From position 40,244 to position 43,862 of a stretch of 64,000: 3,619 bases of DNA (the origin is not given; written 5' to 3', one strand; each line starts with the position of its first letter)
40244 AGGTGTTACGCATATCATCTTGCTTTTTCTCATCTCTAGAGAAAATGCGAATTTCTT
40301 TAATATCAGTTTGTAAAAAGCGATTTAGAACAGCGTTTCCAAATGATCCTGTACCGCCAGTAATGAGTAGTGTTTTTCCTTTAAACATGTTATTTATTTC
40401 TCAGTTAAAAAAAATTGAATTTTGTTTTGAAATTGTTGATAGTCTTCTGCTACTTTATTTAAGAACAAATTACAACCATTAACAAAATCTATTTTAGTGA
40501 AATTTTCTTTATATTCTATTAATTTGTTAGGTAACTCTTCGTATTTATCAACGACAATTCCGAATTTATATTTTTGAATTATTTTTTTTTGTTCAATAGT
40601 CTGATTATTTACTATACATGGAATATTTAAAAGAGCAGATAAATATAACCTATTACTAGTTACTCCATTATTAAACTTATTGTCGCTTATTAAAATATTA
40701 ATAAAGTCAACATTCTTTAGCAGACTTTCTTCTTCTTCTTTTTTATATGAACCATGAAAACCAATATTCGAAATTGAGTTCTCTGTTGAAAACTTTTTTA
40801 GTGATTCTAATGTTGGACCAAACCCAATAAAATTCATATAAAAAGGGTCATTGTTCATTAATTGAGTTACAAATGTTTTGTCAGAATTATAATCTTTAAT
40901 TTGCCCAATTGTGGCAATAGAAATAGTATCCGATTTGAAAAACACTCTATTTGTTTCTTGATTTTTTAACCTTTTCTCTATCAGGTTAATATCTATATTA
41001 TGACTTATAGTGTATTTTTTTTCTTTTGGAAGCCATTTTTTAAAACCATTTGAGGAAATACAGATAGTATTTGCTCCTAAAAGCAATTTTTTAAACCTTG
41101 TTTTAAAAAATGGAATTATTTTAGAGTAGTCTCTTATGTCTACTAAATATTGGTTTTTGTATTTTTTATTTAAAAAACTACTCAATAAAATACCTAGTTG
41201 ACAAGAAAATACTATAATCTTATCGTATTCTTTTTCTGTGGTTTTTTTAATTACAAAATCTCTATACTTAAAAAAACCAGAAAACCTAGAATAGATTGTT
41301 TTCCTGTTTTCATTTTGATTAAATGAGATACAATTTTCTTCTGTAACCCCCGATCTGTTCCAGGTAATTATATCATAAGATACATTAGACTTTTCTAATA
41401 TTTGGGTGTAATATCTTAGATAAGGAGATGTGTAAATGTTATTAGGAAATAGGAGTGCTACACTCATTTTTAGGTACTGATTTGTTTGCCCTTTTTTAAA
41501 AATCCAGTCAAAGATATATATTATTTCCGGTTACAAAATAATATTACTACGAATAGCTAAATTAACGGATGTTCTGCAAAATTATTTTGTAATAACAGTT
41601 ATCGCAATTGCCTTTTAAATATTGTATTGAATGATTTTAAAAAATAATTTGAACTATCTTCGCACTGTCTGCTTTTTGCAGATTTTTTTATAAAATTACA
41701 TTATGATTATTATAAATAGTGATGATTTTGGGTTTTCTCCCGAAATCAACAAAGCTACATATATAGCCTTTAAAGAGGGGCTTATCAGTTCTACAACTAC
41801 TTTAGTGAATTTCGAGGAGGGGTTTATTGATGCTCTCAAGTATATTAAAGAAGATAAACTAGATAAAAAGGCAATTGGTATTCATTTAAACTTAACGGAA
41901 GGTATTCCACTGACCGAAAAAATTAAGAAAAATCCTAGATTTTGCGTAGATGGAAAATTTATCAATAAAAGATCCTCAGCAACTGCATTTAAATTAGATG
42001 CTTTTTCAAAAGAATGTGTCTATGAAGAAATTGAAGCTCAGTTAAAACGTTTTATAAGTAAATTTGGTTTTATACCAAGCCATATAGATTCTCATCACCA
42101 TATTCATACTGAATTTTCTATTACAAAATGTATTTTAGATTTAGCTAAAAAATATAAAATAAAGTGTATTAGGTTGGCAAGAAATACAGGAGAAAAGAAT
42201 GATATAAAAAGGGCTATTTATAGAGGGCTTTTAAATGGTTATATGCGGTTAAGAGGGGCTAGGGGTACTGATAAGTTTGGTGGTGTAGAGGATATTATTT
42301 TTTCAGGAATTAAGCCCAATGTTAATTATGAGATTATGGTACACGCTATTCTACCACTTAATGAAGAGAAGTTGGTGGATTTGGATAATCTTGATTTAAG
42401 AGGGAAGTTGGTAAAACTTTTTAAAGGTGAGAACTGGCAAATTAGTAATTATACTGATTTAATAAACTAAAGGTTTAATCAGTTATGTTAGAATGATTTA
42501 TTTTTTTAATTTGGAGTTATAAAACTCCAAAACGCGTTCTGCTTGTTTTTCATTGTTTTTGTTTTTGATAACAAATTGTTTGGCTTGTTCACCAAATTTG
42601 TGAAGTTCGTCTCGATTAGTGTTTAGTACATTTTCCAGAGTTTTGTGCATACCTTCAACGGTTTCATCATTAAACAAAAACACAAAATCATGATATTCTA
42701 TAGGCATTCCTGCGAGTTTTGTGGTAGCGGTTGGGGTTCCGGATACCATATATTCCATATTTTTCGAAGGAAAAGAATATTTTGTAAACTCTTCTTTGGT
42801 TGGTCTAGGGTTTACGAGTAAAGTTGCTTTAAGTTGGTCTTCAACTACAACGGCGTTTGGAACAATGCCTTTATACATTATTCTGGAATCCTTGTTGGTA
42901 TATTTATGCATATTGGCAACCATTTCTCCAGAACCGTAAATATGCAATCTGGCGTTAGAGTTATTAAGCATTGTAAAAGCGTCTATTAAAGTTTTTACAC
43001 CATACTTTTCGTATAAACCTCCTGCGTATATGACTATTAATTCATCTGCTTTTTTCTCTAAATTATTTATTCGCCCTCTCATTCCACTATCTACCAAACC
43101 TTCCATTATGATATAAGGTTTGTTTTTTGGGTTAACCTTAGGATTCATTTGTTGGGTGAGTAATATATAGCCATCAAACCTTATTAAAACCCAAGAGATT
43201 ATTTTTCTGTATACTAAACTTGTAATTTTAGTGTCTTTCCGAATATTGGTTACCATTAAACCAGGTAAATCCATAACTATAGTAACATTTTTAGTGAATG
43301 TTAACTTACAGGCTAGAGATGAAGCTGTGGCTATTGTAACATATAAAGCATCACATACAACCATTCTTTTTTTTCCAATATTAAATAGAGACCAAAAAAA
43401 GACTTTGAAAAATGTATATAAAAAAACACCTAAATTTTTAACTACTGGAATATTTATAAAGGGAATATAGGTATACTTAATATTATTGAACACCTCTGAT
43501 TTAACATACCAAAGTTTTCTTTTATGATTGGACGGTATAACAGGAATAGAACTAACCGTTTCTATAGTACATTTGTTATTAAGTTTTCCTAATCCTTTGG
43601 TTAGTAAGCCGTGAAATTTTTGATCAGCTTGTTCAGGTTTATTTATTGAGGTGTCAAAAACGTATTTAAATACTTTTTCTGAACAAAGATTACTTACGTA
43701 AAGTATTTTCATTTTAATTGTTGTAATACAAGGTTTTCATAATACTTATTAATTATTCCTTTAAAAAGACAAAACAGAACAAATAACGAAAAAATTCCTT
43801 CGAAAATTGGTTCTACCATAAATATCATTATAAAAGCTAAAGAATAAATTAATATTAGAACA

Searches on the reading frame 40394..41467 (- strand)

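Call 8: search_protein_families(library=pfam, proteins=[window:40394-41467:-], max_evalue=0.00001)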
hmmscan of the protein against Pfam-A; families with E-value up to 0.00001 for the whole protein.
window:40394-41467:- (357 aa): 0 families

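Call 20: search_protein_families(library=pfam, proteins=[window:40394-41467:-], max_evalue=10)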
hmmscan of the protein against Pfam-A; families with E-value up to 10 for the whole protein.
window:40394-41467:- (357 aa): 1 family
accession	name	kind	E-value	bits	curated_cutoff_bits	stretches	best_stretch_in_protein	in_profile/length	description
PF00439.30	Bromodomain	-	4.6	7.7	21.7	1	153-174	32-53/84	Bromodomain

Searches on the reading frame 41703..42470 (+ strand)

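Call 8: search_protein_families(library=pfam, proteins=[window:41703-42470:+], max_evalue=0.00001)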
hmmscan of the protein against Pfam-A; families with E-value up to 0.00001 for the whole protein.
window:41703-42470:+ (255 aa): 1 family
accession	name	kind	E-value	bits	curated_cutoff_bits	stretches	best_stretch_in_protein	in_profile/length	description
PF04794.17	YdjC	-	7.5e-37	128.1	29.7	1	2-170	2-163/266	YdjC-like protein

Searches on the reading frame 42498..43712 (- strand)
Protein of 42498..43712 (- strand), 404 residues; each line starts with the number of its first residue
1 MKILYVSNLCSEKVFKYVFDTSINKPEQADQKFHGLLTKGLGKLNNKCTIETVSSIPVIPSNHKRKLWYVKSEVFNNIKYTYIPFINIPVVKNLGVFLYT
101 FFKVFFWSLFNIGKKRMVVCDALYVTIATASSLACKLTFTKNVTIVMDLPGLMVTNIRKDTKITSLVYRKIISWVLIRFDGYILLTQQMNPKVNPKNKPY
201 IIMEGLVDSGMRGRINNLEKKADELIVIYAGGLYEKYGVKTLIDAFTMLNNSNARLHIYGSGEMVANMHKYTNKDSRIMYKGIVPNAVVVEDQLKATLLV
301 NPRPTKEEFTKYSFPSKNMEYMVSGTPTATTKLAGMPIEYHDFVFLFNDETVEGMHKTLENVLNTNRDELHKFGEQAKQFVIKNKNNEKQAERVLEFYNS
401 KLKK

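Call 8: search_protein_families(library=pfam, proteins=[window:42498-43712:-], max_evalue=0.00001)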
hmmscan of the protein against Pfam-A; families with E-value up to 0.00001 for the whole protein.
window:42498-43712:- (404 aa): 2 families
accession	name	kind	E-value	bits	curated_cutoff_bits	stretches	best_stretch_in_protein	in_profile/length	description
PF00534.26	Glycos_transf_1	-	5.9e-13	49.2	26.4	1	217-379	8-171/172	Glycosyl transferases group 1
PF13692.12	Glyco_trans_1_4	-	3e-10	40.9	27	1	226-363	3-140/142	Glycosyl transferases group 1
